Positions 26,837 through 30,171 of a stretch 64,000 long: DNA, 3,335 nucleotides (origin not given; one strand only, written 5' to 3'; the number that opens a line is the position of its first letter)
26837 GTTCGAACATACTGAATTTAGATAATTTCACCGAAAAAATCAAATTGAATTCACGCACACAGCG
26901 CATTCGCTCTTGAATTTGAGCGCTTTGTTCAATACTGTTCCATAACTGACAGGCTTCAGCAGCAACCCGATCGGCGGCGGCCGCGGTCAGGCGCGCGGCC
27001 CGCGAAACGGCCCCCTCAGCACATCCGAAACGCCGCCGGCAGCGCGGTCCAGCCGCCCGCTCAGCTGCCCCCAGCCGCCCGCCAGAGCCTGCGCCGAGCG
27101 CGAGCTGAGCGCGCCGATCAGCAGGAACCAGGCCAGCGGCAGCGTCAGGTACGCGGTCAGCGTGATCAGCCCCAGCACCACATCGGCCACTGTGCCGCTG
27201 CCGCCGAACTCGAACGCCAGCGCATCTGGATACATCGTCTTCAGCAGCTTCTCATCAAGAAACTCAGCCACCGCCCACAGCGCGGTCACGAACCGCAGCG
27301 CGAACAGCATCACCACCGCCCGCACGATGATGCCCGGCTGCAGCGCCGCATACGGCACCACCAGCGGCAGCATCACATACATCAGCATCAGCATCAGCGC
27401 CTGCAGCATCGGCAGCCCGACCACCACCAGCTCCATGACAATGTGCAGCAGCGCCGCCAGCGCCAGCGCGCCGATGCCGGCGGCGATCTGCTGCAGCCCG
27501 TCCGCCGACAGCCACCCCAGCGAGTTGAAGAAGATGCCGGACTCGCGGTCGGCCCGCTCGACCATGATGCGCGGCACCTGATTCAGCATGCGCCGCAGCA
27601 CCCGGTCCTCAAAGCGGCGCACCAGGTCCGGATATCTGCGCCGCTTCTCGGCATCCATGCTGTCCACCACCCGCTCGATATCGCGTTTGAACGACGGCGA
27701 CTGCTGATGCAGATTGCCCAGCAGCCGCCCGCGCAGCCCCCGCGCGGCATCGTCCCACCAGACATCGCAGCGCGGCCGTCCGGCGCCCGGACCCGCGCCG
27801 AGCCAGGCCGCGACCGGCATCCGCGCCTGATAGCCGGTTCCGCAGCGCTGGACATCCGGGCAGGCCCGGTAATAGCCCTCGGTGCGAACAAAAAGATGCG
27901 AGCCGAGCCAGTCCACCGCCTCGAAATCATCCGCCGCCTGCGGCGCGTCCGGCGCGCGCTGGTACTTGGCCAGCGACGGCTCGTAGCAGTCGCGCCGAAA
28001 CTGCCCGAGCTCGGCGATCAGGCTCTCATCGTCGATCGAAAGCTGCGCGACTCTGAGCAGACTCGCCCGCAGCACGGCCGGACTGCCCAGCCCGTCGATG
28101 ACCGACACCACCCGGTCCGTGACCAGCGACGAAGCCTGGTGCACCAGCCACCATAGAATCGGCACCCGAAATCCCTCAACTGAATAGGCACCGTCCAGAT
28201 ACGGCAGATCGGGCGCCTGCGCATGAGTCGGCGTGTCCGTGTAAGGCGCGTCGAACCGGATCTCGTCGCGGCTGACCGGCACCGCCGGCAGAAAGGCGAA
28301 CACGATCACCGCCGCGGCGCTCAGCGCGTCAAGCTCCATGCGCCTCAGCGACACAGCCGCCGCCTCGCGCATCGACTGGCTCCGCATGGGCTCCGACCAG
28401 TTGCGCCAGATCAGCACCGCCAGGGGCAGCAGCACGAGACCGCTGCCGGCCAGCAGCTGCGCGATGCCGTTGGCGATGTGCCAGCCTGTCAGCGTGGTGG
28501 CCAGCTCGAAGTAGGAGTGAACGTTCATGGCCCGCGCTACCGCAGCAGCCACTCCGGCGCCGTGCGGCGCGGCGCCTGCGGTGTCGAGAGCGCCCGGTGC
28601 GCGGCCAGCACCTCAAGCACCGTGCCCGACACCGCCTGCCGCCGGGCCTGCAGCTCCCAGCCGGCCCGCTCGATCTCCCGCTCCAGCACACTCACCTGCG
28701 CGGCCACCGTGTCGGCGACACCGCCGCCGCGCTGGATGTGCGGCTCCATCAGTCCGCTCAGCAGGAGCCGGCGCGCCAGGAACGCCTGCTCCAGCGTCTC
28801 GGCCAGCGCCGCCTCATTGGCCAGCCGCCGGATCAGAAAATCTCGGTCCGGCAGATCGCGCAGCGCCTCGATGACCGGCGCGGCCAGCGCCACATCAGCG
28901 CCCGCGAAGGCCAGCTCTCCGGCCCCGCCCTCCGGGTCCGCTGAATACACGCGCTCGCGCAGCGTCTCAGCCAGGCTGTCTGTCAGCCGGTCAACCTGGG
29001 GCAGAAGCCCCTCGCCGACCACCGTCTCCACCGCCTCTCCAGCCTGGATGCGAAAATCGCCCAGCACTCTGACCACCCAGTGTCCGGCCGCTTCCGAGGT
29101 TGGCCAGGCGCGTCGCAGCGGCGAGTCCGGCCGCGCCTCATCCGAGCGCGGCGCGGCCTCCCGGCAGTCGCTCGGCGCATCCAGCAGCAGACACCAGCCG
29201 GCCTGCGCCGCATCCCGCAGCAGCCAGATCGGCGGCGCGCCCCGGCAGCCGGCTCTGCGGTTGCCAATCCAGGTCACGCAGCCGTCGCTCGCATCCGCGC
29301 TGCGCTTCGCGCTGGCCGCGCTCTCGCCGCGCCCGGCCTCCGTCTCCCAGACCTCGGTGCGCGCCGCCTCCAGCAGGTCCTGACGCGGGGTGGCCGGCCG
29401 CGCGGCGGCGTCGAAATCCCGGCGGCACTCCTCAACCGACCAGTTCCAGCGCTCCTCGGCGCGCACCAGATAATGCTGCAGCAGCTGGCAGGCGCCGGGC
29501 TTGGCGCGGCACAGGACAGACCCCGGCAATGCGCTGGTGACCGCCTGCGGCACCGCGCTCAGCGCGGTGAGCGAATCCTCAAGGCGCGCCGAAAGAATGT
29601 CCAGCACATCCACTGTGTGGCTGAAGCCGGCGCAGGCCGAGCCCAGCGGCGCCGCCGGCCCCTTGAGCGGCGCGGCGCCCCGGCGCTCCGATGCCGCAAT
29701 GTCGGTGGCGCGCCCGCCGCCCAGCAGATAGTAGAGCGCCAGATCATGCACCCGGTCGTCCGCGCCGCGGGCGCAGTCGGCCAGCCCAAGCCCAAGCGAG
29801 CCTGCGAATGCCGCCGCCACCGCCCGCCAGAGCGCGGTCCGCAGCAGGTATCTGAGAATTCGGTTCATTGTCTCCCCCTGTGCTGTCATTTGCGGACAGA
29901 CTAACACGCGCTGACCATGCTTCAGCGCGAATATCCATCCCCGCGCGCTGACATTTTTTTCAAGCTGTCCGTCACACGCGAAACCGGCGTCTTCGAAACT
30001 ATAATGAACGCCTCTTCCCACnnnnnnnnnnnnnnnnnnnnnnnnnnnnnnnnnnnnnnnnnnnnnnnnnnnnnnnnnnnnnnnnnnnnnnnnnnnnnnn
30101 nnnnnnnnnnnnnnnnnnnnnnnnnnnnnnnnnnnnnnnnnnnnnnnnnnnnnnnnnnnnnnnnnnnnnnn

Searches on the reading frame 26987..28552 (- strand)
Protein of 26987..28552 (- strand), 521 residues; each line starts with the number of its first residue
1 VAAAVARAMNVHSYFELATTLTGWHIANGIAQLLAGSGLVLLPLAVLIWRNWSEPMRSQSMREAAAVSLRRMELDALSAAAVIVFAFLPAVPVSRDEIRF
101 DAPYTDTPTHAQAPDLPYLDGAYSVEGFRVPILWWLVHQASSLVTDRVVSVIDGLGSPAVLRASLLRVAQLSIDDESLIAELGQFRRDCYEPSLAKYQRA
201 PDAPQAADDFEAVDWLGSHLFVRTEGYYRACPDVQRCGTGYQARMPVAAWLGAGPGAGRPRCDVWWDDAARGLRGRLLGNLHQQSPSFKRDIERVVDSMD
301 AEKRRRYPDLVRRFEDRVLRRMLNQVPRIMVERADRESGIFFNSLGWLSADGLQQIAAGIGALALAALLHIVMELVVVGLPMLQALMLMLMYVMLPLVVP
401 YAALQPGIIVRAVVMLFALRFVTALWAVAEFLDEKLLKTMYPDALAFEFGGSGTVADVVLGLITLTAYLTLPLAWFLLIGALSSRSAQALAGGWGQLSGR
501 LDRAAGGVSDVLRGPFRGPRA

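Call 5: search_protein_families(library=pfam, proteins=[window:26987-28552:-], max_evalue=0.01)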
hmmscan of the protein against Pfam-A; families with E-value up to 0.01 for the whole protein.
window:26987-28552:- (521 aa): 1 family
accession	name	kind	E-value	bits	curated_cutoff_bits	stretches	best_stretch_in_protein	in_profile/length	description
PF07916.16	TraG_N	-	2.8e-31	109.4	36.1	1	19-494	4-454/462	TraG-like protein, N-terminal region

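Call 6: search_protein_families(library=ncbifam, proteins=[window:26987-28552:-], max_evalue=0.01)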
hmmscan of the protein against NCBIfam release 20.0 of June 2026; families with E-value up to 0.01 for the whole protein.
window:26987-28552:- (521 aa): 0 families

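Call 23: find_homologous_proteins(query=window:26987-28552:-, max_evalue=1e-10)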
Query window:26987-28552:- (521 aa): 34 proteins with E <= 1e-10 among 8000 candidates.
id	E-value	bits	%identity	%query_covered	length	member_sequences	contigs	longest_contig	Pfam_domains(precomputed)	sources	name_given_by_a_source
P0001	3.1e-242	823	74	96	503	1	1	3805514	PF07916.17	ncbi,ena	-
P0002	1.5e-236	805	71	98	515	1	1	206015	PF07916.17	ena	-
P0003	2.1e-236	804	72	98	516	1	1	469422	PF07916.17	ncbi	-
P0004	3.2e-233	794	73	93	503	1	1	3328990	PF07916.17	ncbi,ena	-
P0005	1.5e-229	781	70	96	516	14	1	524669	PF07916.17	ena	-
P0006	1.7e-224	765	68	98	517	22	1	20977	PF07916.17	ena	-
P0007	1.8e-224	765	70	97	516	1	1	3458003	PF07916.17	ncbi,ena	-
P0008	3.8e-219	747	67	95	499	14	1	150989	PF07916.17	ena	-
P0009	2.1e-215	735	68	93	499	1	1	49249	PF07916.17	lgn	-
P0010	7.8e-185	634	54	98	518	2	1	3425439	PF07916.17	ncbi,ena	-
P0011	1.9e-171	590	52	95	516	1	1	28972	PF07916.17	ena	-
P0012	3.3e-170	586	53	95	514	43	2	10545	PF07916.17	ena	-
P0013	6.3e-166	572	50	98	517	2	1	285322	PF07916.17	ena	-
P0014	4.4e-164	565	51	96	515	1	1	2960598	PF07916.17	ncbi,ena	-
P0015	1.0e-163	564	48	97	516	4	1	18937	PF07916.17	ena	-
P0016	5.7e-163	562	50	97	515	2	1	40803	PF07916.17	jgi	-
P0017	9.2e-163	561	50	98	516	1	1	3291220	PF07916.17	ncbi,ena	-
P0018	7.8e-162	558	50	96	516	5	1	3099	PF07916.17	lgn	-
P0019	4.3e-160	552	50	96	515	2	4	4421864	PF07916.17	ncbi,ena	-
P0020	1.0e-159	551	51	95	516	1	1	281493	PF07916.17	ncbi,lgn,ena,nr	ncbi:MAG: conjugal transfer protein TraG N-terminal domain-containing protein [Acidiferrobacterales 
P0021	1.5e-159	550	48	98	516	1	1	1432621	PF07916.17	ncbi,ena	-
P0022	4.5e-159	549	49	96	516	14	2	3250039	PF07916.17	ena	-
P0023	1.4e-158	547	49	96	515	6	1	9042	PF07916.17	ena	-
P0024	2.5e-156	540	49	97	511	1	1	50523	PF07916.17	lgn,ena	-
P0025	2.1e-154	534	49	97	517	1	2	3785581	PF07916.17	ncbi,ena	-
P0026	4.7e-154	532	48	97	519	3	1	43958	PF07916.17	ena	-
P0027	3.0e-152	526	47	97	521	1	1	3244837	PF07916.17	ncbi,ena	-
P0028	9.0e-152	525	48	95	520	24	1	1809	PF07916.17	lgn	-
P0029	6.0e-148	512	47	95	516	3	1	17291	PF07916.17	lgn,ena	-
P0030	8.3e-148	512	47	98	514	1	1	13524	PF07916.17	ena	-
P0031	6.4e-146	506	48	93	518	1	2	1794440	PF07916.17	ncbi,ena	-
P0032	1.0e-145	505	47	96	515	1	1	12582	PF07916.17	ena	-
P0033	9.7e-141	488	49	90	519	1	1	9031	PF07916.17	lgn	-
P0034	3.6e-98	348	49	60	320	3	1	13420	PF07916.17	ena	-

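Call 24: find_encoding_contigs(protein=P0004, flank=10000, max_places=2)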
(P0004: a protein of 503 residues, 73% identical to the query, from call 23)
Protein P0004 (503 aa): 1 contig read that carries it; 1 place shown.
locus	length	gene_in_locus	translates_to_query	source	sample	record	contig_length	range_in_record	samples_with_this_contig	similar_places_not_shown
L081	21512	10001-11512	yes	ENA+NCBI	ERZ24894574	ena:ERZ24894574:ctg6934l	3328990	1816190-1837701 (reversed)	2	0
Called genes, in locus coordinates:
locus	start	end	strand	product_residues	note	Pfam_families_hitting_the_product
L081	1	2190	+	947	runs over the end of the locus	PF11130:TraC_F_IV, PF01580:FtsK_SpoIIIE (faint)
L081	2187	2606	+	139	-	PF07511:DUF1525 (weak)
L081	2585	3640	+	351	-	PF06834:TraU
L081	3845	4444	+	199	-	PF03741:TerC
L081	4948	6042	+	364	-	PF00005:ABC_tran, PF08402:TOBE_2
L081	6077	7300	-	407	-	PF00202:Aminotran_3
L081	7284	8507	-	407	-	PF01546:Peptidase_M20, PF07687:M20_dimer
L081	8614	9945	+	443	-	-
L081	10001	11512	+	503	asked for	PF07916:TraG_N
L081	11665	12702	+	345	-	PF00589:Phage_integrase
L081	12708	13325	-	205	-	PF00589:Phage_integrase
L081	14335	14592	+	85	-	-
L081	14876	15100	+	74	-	-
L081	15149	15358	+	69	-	-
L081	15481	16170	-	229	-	-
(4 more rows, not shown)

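Call 25: find_encoding_contigs(protein=P0010, flank=10000, max_places=2)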
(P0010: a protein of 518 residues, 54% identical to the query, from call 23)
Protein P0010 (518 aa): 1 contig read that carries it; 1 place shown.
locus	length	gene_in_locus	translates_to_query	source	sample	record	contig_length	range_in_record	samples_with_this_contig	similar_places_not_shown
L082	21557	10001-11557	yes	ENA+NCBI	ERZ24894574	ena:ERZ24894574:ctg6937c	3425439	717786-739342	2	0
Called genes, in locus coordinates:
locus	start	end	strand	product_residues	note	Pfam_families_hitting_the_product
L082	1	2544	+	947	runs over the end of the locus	PF11130:TraC_F_IV, PF01580:FtsK_SpoIIIE (faint)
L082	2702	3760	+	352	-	PF06834:TraU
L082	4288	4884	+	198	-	PF03741:TerC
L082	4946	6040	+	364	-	PF00005:ABC_tran, PF08402:TOBE_2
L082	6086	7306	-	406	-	PF00202:Aminotran_3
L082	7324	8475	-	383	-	PF01546:Peptidase_M20, PF07687:M20_dimer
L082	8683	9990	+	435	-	-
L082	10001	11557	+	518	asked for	PF07916:TraG_N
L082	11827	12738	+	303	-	PF00589:Phage_integrase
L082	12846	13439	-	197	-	PF00589:Phage_integrase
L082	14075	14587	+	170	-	PF00300:His_Phos_1 (weak)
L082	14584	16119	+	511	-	PF02541:Ppx-GppA, PF21447:Ppx-GppA_III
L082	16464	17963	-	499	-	PF01059:Oxidored_q5_N (weak), PF00361:Proton_antipo_M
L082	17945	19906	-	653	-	PF00662:Proton_antipo_N, PF00361:Proton_antipo_M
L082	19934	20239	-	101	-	PF00420:Oxidored_q2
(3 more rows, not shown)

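Call 26: find_encoding_contigs(protein=P0020, flank=10000, max_places=2)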
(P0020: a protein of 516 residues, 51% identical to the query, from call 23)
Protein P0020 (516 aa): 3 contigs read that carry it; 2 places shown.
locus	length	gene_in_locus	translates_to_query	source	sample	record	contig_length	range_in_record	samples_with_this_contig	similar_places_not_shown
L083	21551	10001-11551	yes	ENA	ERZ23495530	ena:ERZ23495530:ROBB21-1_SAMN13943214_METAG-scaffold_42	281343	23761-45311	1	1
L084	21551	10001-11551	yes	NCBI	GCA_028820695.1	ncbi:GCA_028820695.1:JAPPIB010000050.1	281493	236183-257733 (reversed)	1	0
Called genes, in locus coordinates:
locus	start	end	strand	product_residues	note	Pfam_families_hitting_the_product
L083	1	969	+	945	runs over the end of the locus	PF11130:TraC_F_IV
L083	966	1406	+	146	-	PF07511:DUF1525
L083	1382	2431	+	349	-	PF06834:TraU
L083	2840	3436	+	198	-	PF03741:TerC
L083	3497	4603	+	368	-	PF00005:ABC_tran, PF08402:TOBE_2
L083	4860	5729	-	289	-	PF01555:N6_N4_Mtase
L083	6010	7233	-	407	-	PF00202:Aminotran_3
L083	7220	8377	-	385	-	PF01546:Peptidase_M20, PF07687:M20_dimer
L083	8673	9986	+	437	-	-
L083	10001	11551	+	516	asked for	PF07916:TraG_N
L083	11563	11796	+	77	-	-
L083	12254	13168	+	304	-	PF00589:Phage_integrase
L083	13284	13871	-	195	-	PF00589:Phage_integrase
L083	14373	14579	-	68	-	-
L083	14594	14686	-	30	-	-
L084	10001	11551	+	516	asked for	PF07916:TraG_N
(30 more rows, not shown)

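Call 36: find_encoding_contigs(protein=P0007, flank=10000, max_places=1)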
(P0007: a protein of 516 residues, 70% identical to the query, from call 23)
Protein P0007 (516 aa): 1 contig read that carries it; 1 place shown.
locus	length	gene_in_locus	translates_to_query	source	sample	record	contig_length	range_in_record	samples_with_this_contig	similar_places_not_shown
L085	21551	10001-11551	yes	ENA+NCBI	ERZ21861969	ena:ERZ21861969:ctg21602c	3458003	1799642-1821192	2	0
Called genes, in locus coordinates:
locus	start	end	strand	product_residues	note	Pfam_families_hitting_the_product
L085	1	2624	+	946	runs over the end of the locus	PF11130:TraC_F_IV, PF01580:FtsK_SpoIIIE (faint)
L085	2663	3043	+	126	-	PF07511:DUF1525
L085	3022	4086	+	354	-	PF06834:TraU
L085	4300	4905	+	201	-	PF03741:TerC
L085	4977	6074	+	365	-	PF00005:ABC_tran, PF08402:TOBE_2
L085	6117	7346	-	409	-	PF00202:Aminotran_3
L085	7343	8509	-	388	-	PF01546:Peptidase_M20, PF07687:M20_dimer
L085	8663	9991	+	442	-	-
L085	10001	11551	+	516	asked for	PF07916:TraG_N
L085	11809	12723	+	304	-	PF00589:Phage_integrase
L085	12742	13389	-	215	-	PF00589:Phage_integrase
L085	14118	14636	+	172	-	PF00300:His_Phos_1 (weak)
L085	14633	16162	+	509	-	PF02541:Ppx-GppA, PF21447:Ppx-GppA_III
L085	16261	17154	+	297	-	PF00561:Abhydrolase_1, PF12146:Hydrolase_4, PF12697:Abhydrolase_6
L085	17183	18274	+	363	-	PF08240:ADH_N, PF16912:Glu_dehyd_C, PF00107:ADH_zinc_N, PF13602:ADH_zinc_N_2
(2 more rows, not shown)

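Call 37: find_encoding_contigs(protein=P0008, flank=10000, max_places=1)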
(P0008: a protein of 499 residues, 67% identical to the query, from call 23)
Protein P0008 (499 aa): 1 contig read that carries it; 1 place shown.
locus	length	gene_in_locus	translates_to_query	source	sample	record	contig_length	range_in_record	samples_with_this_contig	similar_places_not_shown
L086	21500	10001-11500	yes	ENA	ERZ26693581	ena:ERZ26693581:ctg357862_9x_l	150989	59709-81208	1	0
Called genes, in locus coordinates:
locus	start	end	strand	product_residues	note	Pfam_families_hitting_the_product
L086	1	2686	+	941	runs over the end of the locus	PF11130:TraC_F_IV, PF00270:DEAD (faint), PF01580:FtsK_SpoIIIE (faint)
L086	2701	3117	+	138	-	PF07511:DUF1525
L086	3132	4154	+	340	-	PF06834:TraU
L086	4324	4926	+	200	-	PF03741:TerC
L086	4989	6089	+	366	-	PF00005:ABC_tran, PF08402:TOBE_2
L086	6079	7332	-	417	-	PF00202:Aminotran_3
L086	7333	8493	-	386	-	PF01546:Peptidase_M20, PF07687:M20_dimer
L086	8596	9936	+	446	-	-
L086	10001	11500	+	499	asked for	PF07916:TraG_N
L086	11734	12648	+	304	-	PF13495:Phage_int_SAM_4 (faint), PF00589:Phage_integrase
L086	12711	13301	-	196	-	PF00589:Phage_integrase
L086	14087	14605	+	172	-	PF00300:His_Phos_1 (weak)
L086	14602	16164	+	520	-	PF02541:Ppx-GppA, PF21447:Ppx-GppA_III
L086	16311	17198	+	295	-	PF00561:Abhydrolase_1, PF12697:Abhydrolase_6, PF12146:Hydrolase_4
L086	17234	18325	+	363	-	PF08240:ADH_N, PF16912:Glu_dehyd_C, PF00107:ADH_zinc_N, PF13602:ADH_zinc_N_2 (weak)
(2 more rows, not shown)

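Call 38: find_encoding_contigs(protein=P0006, flank=10000, max_places=1)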
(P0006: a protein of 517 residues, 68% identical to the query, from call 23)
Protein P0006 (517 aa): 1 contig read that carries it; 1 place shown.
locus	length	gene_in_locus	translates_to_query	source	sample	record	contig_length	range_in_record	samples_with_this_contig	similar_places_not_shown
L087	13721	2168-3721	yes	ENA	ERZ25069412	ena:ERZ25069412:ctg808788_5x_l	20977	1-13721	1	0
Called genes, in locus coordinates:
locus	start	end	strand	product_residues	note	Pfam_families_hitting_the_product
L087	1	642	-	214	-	?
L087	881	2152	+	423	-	-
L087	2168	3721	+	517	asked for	PF07916:TraG_N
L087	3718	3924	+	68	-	-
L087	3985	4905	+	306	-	PF00589:Phage_integrase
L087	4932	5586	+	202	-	-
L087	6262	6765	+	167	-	PF00300:His_Phos_1 (faint)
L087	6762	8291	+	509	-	PF02541:Ppx-GppA, PF21447:Ppx-GppA_III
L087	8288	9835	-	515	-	PF01019:G_glu_transpept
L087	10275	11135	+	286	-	PF00561:Abhydrolase_1, PF12697:Abhydrolase_6, PF12146:Hydrolase_4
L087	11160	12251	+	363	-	PF08240:ADH_N, PF16912:Glu_dehyd_C, PF00107:ADH_zinc_N, PF13602:ADH_zinc_N_2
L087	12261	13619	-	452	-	PF02878:PGM_PMM_I, PF02879:PGM_PMM_II, PF02880:PGM_PMM_III, PF00408:PGM_PMM_IV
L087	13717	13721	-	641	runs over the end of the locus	PF06480:FtsH_ext, PF00004:AAA, PF17862:AAA_lid_3, PF01434:Peptidase_M41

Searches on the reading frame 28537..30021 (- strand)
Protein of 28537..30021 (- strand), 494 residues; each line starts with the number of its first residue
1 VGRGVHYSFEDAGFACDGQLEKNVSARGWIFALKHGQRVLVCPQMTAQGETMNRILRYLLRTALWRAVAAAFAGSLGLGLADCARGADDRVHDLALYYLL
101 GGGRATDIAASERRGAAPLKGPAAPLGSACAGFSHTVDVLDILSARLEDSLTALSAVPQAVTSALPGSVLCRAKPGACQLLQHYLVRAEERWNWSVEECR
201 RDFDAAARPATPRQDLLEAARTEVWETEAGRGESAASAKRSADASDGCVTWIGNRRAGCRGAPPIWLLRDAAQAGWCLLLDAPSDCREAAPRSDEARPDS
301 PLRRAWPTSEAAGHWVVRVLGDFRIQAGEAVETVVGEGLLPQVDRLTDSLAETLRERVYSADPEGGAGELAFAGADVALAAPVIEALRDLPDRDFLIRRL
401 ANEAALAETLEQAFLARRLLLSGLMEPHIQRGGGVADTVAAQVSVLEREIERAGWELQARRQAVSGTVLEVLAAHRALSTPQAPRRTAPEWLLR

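Call 5: search_protein_families(library=pfam, proteins=[window:28537-30021:-], max_evalue=0.01)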
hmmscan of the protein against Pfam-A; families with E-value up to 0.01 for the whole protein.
window:28537-30021:- (494 aa): 0 families

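Call 6: search_protein_families(library=ncbifam, proteins=[window:28537-30021:-], max_evalue=0.01)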
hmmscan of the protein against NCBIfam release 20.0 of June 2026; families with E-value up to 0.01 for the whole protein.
window:28537-30021:- (494 aa): 1 family
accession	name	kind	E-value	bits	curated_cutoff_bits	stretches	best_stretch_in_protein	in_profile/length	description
TIGR03755.1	conj_TIGR03755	equivalog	9.5e-56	189.4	270.45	1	96-478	4-395/419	integrating conjugative element protein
